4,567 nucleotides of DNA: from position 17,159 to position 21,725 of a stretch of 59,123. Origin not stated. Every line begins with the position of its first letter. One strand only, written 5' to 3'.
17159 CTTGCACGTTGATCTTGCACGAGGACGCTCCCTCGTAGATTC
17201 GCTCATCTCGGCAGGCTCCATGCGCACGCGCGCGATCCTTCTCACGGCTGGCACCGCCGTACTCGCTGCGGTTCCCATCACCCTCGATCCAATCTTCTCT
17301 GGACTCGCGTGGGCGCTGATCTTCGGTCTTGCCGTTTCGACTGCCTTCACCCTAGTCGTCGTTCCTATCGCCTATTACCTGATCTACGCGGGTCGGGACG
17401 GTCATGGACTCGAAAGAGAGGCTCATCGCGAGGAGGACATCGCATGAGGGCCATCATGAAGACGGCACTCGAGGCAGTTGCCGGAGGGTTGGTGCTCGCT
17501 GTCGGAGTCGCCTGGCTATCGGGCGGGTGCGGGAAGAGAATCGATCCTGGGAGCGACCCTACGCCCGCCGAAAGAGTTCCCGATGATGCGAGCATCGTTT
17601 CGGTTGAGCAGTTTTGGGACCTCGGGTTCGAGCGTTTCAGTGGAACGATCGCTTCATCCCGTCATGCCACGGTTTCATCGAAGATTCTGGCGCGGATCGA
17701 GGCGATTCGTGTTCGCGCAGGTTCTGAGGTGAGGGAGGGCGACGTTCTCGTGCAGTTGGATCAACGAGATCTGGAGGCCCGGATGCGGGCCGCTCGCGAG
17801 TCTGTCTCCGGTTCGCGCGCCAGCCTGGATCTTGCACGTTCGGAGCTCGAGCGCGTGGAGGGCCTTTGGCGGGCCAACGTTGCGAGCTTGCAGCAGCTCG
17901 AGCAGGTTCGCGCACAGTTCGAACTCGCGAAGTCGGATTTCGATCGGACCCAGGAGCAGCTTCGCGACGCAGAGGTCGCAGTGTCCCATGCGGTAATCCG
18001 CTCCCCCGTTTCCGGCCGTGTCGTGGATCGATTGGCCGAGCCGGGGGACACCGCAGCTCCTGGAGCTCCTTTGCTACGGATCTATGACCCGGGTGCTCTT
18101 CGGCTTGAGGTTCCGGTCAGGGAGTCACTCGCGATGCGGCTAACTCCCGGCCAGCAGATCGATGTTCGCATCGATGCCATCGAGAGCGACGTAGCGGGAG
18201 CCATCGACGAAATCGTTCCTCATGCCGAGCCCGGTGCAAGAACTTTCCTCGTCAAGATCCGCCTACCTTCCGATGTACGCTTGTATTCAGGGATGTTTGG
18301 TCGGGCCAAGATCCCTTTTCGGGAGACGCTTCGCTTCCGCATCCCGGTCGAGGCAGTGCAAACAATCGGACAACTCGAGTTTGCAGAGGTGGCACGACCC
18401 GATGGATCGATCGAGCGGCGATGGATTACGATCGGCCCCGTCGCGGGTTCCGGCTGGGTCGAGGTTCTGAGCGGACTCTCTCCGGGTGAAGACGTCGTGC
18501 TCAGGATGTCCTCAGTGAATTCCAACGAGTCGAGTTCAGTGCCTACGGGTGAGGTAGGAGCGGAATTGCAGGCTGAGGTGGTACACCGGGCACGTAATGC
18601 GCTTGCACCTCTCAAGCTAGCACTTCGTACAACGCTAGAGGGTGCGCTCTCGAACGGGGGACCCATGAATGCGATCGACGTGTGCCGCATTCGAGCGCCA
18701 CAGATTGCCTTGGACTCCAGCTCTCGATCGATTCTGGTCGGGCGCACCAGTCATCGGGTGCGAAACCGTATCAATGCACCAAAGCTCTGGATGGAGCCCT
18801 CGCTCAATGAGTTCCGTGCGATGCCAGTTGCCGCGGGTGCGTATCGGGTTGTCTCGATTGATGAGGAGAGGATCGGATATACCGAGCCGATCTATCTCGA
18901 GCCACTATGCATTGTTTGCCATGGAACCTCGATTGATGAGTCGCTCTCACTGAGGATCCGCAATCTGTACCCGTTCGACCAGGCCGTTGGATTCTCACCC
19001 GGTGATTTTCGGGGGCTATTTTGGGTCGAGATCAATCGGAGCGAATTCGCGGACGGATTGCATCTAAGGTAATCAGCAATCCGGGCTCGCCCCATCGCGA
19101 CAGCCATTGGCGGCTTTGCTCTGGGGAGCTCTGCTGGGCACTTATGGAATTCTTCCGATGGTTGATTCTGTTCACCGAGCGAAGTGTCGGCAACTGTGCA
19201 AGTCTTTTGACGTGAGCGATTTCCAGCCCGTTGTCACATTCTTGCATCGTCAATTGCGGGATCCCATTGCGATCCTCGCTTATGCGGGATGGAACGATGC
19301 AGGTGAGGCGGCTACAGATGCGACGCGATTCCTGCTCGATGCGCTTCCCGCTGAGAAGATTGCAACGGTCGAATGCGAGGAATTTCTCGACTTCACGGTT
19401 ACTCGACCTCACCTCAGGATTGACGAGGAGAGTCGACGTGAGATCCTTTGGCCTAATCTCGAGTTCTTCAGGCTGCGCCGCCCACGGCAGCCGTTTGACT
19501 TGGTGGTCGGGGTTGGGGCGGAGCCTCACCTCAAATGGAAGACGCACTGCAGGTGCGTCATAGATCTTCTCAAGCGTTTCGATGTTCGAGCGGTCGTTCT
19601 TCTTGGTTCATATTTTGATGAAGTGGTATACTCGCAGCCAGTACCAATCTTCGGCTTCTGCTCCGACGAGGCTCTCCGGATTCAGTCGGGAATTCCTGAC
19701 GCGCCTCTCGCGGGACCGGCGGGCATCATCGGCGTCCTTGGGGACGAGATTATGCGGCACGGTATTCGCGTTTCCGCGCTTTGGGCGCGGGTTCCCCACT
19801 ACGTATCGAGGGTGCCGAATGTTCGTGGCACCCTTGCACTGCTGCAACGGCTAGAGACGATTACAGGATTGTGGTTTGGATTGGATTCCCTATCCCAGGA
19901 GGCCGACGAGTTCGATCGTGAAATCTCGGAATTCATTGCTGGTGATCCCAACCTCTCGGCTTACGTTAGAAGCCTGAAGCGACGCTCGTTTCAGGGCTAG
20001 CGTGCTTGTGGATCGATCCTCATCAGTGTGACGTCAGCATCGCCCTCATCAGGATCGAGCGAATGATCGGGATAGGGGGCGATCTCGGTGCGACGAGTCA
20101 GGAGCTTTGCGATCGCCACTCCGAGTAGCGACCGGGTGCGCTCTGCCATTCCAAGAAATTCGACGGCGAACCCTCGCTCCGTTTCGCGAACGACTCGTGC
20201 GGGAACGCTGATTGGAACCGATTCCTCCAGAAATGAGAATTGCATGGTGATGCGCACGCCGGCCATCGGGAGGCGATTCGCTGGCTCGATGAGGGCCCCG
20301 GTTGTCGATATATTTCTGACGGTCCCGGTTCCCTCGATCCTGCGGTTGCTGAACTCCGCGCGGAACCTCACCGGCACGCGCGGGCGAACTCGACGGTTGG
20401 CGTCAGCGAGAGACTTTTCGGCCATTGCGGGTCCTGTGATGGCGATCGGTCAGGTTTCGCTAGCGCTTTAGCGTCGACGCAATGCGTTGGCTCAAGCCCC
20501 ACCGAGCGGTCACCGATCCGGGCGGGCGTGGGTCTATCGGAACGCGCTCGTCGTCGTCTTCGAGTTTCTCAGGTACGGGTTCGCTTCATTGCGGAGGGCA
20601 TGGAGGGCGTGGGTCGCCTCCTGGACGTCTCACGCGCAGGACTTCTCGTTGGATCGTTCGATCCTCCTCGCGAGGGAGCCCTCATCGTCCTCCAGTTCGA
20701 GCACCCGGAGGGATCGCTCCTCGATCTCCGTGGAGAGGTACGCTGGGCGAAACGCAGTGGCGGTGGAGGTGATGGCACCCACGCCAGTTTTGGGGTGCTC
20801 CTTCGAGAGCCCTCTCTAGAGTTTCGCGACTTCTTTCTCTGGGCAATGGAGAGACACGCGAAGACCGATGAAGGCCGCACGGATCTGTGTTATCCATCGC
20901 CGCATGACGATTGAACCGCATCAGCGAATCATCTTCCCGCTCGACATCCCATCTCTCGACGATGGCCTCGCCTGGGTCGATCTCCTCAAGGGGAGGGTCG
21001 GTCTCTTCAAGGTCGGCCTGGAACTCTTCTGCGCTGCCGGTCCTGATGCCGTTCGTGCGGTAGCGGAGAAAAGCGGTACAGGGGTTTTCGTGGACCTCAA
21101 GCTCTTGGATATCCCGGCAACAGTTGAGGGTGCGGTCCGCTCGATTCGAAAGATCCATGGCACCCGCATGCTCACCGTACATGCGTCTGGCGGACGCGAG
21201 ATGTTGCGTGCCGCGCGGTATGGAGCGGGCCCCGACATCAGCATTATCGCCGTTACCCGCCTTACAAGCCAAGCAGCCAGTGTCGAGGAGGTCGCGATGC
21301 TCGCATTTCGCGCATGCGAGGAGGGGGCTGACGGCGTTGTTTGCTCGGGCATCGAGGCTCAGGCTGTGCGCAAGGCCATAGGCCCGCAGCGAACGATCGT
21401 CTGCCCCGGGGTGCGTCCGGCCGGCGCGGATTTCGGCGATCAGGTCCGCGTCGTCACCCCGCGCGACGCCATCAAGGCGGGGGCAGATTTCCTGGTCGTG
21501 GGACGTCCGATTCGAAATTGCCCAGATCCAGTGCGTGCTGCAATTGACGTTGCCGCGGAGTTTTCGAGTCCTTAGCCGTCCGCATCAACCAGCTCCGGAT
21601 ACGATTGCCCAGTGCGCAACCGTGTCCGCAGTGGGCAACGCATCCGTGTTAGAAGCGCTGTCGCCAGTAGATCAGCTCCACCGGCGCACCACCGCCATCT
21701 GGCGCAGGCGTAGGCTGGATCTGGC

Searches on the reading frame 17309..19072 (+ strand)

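Call 115: search_protein_families(library=pfam, proteins=[window:17309-19072:+], max_evalue=0.00001)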
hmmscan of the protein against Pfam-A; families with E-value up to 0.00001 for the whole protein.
window:17309-19072:+ (587 aa): 4 families
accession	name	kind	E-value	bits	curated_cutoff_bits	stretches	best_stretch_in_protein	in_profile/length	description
PF16576.10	HlyD_D23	-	1.3e-18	67.5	30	1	116-330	16-213/214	Barrel-sandwich domain of CusB or HlyD membrane-fusion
PF13437.12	HlyD_3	-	8.8e-15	55.8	22.2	1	229-322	1-96/106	HlyD family secretion protein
PF11845.13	Tll0287-like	-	4.1e-10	40.7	24.1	1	458-575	35-143/144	Tll0287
PF13533.13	Biotin_lipoyl_2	-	6.8e-07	29.4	29.8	0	121-151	2-32/32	Biotin-lipoyl like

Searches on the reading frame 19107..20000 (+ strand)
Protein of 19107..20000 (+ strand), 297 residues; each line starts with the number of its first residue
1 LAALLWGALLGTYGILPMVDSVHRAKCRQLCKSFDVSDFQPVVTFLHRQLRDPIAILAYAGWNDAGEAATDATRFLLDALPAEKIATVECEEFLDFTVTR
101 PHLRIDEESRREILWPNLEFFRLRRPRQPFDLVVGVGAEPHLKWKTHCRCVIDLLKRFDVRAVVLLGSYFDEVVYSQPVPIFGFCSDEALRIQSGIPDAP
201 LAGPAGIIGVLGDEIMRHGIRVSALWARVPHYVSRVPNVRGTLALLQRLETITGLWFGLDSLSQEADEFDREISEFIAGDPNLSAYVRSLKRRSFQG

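Call 115: search_protein_families(library=pfam, proteins=[window:19107-20000:+], max_evalue=0.00001)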
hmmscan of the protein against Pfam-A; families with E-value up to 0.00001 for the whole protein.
window:19107-20000:+ (297 aa): 1 family
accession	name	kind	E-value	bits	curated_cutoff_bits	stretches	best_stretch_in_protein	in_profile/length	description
PF09754.15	PAC2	-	9.7e-46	156.7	25.8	1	60-276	3-214/215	PAC2 family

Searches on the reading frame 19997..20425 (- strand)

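Call 16: search_protein_families(library=pfam, proteins=[window:19997-20425:-], max_evalue=1)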
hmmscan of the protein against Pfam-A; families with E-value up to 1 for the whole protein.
window:19997-20425:- (142 aa): 1 family
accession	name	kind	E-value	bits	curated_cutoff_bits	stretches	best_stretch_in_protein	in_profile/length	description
PF07238.19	PilZ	-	7e-13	49.2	22.5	1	10-102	1-97/102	PilZ domain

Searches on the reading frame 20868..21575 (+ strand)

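Call 115: search_protein_families(library=pfam, proteins=[window:20868-21575:+], max_evalue=0.00001)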
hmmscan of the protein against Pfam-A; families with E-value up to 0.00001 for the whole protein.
window:20868-21575:+ (235 aa): 1 family
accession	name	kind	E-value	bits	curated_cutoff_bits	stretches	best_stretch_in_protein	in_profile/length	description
PF00215.30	OMPdecase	-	9e-42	143.9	27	1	20-225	2-218/221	Orotidine 5'-phosphate decarboxylase / HUMPS family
